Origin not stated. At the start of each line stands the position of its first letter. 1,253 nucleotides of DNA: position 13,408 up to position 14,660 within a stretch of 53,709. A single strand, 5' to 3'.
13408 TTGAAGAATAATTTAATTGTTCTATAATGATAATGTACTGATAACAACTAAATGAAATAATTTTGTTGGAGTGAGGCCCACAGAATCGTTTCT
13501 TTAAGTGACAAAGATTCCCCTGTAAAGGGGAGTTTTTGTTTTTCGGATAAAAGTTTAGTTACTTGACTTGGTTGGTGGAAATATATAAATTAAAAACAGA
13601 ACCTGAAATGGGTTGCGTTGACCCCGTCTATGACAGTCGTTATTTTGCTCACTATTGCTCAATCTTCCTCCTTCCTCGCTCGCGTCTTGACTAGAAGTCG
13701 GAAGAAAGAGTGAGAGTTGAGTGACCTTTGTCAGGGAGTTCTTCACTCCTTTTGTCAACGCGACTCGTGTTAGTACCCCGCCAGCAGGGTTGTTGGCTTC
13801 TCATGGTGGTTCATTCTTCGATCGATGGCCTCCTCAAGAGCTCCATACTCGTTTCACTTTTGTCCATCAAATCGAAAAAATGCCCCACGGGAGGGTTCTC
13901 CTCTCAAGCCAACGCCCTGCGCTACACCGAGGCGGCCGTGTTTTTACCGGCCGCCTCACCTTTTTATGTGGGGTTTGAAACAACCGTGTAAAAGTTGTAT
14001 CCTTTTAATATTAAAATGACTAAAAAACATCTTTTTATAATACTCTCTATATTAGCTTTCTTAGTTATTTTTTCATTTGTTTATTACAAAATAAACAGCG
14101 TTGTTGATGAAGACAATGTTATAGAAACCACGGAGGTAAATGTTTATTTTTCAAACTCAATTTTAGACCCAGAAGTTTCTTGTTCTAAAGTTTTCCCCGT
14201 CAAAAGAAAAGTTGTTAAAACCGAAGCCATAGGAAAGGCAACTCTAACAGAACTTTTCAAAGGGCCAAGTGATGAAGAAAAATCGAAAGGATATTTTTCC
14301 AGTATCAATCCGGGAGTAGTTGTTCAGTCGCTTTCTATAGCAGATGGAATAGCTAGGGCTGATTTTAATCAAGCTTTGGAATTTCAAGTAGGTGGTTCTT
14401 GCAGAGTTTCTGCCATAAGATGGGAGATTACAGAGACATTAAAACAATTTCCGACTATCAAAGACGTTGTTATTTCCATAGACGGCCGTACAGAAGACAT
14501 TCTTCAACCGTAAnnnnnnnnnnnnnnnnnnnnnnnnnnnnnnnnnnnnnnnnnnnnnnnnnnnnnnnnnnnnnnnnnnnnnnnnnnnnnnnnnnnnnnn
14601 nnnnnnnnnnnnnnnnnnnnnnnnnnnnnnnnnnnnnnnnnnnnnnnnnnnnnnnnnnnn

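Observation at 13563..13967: Unclassified GC-rich structured RNA of about 370 nt with its own promoter and terminator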

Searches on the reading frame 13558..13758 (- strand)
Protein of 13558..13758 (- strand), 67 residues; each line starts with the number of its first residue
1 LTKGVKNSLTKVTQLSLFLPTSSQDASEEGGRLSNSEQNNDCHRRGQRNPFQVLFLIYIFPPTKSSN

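Call 25: search_protein_families(library=pfam, max_evalue=1, proteins=[window:13558-13758:-])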
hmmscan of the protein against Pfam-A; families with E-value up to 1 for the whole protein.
window:13558-13758:- (67 aa): 0 families

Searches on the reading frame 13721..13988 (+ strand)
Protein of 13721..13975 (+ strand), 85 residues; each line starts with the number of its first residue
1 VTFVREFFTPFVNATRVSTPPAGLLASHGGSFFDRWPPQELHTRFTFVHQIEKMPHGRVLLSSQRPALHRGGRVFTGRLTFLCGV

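Call 25: search_protein_families(library=pfam, max_evalue=1, proteins=[window:13721-13975:+, window:13728-13988:+])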
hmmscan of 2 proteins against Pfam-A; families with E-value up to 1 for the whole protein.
window:13721-13975:+ (85 aa): 0 families

window:13728-13988:+ (87 aa): 0 families

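Call 99: search_protein_representatives(protein=window:13721-13975:+)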
Query: 85 residues. Proteins with E-value up to 0.001 (for the whole library): 0; up to 1e-10: 0; up to 1e-30: 0. The best 0 are listed.

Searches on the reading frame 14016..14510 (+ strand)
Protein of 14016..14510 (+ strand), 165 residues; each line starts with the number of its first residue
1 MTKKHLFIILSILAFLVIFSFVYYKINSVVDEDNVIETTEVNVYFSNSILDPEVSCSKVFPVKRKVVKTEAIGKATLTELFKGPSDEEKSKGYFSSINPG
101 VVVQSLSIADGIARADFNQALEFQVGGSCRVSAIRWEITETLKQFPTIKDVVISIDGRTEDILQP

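Call 45: find_homologous_proteins(query=window:14016-14510:+, max_evalue=0.00001)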
Query window:14016-14510:+ (165 aa): 1606 proteins with E <= 0.00001 among 1675 candidates; the best 120 are listed.
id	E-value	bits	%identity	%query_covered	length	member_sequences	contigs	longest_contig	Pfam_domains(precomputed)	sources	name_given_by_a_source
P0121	3.0e-100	350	100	100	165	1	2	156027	PF10646.15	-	-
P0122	2.3e-54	201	57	100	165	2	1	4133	PF10646.15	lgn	-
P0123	2.8e-54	201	59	95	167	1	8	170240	PF10646.15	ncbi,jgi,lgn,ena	-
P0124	3.9e-54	201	57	100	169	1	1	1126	PF10646.15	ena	-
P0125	4.5e-54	200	59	95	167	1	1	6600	PF10646.15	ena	-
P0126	7.5e-54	200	56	100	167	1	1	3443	PF10646.15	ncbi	-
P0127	7.7e-54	200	57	100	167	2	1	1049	PF10646.15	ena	-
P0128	1.1e-53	199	66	78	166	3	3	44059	PF10646.15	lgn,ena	-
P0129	1.2e-53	199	57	100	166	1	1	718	PF10646.15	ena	-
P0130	2.2e-53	198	56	100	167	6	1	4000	PF10646.15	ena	-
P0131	2.4e-53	198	62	78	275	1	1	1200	PF10648.16,PF10646.15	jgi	jgi:hypothetical protein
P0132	2.5e-53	198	57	100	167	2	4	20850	PF10646.15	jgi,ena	-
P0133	4.0e-53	197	58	100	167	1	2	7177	PF10646.15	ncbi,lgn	-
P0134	4.4e-53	197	68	78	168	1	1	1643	PF10646.15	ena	-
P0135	4.4e-53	197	62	87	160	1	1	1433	PF10646.15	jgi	jgi:spore germination protein GerM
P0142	7.2e-52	193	67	79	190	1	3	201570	PF10646.15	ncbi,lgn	-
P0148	2.4e-51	191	65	79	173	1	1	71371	PF10646.15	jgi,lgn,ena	-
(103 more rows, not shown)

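Call 46: find_encoding_contigs(protein=P0123, flank=4000, max_places=3)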
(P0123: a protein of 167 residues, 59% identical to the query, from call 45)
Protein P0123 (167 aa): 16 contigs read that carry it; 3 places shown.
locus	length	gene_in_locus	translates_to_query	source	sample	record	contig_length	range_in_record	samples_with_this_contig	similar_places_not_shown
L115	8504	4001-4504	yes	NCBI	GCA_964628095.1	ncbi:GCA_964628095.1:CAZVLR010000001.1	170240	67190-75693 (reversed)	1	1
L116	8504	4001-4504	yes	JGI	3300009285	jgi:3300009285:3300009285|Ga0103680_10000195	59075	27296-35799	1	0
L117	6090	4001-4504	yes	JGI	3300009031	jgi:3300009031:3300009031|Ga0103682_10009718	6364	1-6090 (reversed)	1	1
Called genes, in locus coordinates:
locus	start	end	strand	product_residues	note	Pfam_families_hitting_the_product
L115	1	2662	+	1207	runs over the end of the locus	PF22842:Pel9A-like_beta_helix, PF13229:Beta_helix, PF17161:DUF5123, PF13472:Lipase_GDSL_2, PF01471:PG_binding_1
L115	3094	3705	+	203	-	PF12705:PDDEXK_1 (weak)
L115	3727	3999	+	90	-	PF18905:DUF5661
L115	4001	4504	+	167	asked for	PF10646:Germane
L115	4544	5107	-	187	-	PF08207:EFP_N, PF01132:EFP (weak), PF09285:Elong-fact-P_C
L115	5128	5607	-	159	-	-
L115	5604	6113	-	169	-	PF00149:Metallophos (weak), PF12850:Metallophos_2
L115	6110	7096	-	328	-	PF00657:Lipase_GDSL (faint), PF04311:DUF459, PF13472:Lipase_GDSL_2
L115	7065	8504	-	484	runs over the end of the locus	PF03062:MBOAT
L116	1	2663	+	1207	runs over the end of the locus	PF22842:Pel9A-like_beta_helix, PF13229:Beta_helix, PF17161:DUF5123, PF13472:Lipase_GDSL_2, PF01471:PG_binding_1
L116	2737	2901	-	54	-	-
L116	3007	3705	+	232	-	PF12705:PDDEXK_1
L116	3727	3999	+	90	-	PF18905:DUF5661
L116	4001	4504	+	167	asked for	PF10646:Germane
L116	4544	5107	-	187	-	PF08207:EFP_N, PF01132:EFP (weak), PF09285:Elong-fact-P_C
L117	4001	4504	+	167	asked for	PF10646:Germane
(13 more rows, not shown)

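Call 47: find_encoding_contigs(protein=P0142, flank=4000, max_places=2)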
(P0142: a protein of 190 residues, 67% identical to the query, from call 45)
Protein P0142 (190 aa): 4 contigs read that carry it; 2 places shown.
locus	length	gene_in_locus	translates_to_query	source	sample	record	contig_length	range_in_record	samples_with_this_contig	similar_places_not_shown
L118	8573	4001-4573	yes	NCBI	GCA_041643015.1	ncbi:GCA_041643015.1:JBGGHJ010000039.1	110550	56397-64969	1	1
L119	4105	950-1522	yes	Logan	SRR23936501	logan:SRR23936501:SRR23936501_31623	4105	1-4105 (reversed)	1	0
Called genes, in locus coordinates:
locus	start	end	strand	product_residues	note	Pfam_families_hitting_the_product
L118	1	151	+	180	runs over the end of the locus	-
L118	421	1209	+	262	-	PF04029:2-ph_phosp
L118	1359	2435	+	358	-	-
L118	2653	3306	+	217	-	PF01551:Peptidase_M23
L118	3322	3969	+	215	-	PF09335:VTT_dom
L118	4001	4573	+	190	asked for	PF10646:Germane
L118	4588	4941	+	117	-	-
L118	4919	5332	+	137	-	PF00293:NUDIX, PF14815:NUDIX_4 (weak)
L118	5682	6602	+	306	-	PF03741:TerC, PF04332:DUF475, PF03741:TerC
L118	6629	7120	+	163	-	-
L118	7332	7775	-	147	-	-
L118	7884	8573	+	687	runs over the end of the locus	PF17191:RecG_wedge, PF04851:ResIII, PF00270:DEAD, PF22590:Cas3-like_C_2 (faint), PF00271:Helicase_C, PF19833:RecG_dom3_C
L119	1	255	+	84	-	?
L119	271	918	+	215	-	PF09335:VTT_dom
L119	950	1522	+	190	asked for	PF10646:Germane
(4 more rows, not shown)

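Call 48: find_encoding_contigs(protein=P0148, flank=4000, max_places=2)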
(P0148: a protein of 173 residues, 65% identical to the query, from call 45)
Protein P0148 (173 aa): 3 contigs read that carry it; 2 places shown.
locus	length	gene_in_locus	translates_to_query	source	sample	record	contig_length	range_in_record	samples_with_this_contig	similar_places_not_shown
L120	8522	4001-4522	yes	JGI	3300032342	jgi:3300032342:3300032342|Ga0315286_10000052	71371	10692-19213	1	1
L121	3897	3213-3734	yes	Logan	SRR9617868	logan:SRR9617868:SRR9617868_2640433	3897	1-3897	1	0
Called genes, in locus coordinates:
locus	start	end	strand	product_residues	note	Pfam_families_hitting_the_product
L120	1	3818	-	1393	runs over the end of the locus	PF01869:BcrAD_BadFG, PF09989:DUF2229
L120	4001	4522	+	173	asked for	PF10646:Germane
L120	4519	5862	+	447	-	PF03952:Enolase_N, PF00113:Enolase_C, PF13378:MR_MLE_C (weak)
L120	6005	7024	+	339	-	-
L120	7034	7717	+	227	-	PF00300:His_Phos_1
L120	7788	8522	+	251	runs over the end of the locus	PF00085:Thioredoxin (weak)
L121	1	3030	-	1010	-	?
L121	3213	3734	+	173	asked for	PF10646:Germane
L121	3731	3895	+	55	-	?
